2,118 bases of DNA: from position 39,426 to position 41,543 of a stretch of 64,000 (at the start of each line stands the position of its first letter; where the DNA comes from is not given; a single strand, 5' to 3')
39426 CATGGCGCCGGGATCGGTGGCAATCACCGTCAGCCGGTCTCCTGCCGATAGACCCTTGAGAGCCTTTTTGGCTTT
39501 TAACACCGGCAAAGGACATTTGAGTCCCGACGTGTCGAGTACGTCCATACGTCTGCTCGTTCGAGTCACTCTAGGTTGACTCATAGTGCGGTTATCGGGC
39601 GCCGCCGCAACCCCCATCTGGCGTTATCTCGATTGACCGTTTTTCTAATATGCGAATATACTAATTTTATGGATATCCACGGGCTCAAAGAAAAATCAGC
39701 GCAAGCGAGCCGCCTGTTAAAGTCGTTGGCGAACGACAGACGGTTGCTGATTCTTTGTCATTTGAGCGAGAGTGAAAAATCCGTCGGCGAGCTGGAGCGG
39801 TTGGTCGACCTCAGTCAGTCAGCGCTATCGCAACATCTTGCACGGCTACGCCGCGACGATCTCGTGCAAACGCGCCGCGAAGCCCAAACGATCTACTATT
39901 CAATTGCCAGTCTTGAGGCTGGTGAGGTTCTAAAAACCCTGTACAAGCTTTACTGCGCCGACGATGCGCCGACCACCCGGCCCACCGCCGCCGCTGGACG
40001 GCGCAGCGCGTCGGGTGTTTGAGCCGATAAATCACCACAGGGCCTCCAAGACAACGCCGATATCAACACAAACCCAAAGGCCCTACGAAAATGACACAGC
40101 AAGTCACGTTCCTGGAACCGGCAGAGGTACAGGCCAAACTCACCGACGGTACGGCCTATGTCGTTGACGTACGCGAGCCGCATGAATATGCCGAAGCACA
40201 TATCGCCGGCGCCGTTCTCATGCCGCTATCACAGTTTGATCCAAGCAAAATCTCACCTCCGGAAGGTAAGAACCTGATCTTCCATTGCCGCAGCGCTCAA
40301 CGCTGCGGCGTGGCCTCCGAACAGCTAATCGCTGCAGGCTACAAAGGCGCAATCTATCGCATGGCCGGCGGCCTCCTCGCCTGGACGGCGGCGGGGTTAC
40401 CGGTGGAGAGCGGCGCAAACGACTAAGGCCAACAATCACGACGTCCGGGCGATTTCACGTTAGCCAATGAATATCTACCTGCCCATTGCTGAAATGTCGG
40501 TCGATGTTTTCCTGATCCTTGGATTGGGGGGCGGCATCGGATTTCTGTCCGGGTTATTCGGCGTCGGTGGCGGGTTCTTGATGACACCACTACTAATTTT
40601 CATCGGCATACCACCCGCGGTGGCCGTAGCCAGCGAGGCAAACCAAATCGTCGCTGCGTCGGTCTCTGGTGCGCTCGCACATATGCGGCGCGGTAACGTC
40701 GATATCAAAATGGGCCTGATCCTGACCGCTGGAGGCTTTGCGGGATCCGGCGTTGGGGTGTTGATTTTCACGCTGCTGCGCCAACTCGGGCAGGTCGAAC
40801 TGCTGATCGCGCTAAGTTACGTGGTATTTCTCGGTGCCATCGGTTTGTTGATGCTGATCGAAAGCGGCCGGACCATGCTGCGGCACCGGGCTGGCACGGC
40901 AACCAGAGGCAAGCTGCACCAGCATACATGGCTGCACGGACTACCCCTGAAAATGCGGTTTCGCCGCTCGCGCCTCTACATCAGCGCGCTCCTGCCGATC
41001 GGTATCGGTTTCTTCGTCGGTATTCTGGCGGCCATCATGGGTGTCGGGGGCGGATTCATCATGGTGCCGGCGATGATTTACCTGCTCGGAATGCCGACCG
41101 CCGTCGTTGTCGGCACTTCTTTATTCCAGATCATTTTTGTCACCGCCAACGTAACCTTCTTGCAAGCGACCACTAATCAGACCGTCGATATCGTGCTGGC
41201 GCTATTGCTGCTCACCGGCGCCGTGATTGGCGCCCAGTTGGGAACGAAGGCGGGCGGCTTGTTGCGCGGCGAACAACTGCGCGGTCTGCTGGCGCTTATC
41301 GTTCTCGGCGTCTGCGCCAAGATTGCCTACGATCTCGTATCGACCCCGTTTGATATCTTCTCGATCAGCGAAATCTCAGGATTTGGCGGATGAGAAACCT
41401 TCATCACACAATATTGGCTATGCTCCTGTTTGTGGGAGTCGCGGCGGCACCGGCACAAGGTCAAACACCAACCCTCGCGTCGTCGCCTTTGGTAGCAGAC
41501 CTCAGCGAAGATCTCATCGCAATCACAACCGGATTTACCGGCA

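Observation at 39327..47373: Persulfide/sulfite module: tusA, a SqrR/BigR-type sensor, rhodanese, TauE, TIGR02186-like protein, Usp and a Tat-less SoeABC-like Mo-enzyme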

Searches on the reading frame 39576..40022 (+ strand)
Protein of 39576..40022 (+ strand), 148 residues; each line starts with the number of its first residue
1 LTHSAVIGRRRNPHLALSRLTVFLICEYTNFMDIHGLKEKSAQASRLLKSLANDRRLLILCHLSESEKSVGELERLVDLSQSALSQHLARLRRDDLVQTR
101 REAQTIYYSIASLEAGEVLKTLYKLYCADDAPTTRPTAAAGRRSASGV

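Call 3: search_protein_families(library=pfam, proteins=[window:39576-40022:+])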
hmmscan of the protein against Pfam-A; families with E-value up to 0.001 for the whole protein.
window:39576-40022:+ (148 aa): 5 families
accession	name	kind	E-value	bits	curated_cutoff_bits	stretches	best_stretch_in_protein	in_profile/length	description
PF01022.26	HTH_5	-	5.3e-13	49.1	22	1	54-98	2-46/47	Bacterial regulatory protein, arsR family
PF12840.13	HTH_20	-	2e-06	28.1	27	1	51-97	1-48/51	Helix-turn-helix domain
PF13463.12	HTH_27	-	8.4e-06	26.4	22.2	1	57-103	6-54/68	Winged helix DNA-binding domain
PF12802.13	MarR_2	-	9.9e-06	26.1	27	1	56-103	7-56/61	MarR family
PF01638.23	HxlR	-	6.7e-05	23.1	20.8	1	56-105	7-57/91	HxlR-like helix-turn-helix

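Call 4: search_protein_families(library=ncbifam, proteins=[window:39576-40022:+])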
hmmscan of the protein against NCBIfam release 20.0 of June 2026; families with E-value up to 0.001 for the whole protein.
window:39576-40022:+ (148 aa): 10 families
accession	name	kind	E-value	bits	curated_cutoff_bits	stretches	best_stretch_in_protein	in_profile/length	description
NF040642.1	sulf_sens_BigR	equivalog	5.1e-25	87.4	155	1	37-128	3-94/95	sulfite-sensing transcriptional repressor BigR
NF033788.1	HTH_metalloreg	subfamily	3.7e-22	77.9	55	1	45-114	2-72/77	metalloregulator ArsR/SmtB family transcription factor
NF033789.1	repress_SdpR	subfamily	3.9e-14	52.3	100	1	48-123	2-77/79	autorepressor SdpR family transcription factor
NF045707.1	Dbac_1936_reg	equivalog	7.4e-14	51.6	115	1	41-125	4-88/99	ArsR/SmtB-type metalloregulator TsoR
NF047906.1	CdPbTransRegCmtR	equivalog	1.4e-08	34.6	150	1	40-130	7-97/104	Cd(II)/Pb(II)-sensing metalloregulatory transcriptional regulator CmtR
NF052532.1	TransRegPagRBaca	equivalog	5.2e-08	32.9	170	1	43-122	16-95/99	transcriptional repressor PagR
NF007528.0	PRK10141.1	subfamily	1.1e-07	31.8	97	1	44-111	6-74/117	metalloregulator ArsR/SmtB family transcription factor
NF041413.1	ArsR_Rv2640c_fam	equivalog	1.4e-07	31.9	155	1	47-121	35-111/118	Rv2640c family ArsR-like transcriptional regulator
NF053755.1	MsvR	equivalog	3.6e-05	23.6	220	1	49-104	8-63/236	transcriptional factor MsvR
TIGR01884.1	cas_HTH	subfamily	0.0007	19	60.2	1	44-101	132-190/202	CRISPR-associated CARF protein Csa3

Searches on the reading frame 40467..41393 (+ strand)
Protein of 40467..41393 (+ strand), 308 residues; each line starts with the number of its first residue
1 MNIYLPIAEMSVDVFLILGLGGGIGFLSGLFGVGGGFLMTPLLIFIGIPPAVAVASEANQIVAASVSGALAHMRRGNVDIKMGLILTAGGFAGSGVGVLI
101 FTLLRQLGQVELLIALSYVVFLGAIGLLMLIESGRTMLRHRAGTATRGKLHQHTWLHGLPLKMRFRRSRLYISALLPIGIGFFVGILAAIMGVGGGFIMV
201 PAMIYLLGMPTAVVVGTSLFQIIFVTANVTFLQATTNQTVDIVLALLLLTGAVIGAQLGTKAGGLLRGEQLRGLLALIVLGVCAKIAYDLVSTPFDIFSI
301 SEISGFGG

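Call 3: search_protein_families(library=pfam, proteins=[window:40467-41393:+])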
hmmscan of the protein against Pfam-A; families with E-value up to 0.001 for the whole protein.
window:40467-41393:+ (308 aa): 1 family
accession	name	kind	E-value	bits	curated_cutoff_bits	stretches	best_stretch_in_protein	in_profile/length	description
PF01925.25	TauE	-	1.4e-46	159.5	32.6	1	18-285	2-236/237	Sulfite exporter TauE/SafE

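Call 4: search_protein_families(library=ncbifam, proteins=[window:40467-41393:+])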
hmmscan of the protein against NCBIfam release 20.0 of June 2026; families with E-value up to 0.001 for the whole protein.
window:40467-41393:+ (308 aa): 1 family
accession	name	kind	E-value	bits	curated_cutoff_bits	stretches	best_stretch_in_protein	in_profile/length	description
NF007909.0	PRK10621.1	equivalog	1e-07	31.6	383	1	24-130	22-122/266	hypothetical protein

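Call 72: list_cluster_members(proteins=[P0391, P0188, P0203, window:42720-45650:+, window:40467-41390:+])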
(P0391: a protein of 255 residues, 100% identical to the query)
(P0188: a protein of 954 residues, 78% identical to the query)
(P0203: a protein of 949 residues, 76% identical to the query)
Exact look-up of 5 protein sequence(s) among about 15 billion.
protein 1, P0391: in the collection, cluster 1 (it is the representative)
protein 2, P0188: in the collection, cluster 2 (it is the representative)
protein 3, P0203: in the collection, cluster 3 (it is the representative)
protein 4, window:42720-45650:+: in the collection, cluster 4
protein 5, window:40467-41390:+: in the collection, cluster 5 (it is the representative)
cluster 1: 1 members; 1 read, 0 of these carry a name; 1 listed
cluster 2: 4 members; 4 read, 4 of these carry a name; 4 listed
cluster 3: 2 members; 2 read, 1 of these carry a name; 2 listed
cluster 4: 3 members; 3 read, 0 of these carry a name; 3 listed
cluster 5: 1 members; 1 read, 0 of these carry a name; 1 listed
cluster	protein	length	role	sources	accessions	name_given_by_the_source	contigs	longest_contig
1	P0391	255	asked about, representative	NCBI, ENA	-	-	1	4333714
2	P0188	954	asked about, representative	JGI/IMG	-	sulfite dehydrogenase (quinone) subunit SoeA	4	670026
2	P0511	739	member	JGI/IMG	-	sulfite dehydrogenase (quinone) subunit SoeA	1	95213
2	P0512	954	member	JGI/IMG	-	sulfite dehydrogenase (quinone) subunit SoeA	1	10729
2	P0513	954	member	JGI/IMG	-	sulfite dehydrogenase (quinone) subunit SoeA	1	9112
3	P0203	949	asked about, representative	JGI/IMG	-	sulfite dehydrogenase (quinone) subunit SoeA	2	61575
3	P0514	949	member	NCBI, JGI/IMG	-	-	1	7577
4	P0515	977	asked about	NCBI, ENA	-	-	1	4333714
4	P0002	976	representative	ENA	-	-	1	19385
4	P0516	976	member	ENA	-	-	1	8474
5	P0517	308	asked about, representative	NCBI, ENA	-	-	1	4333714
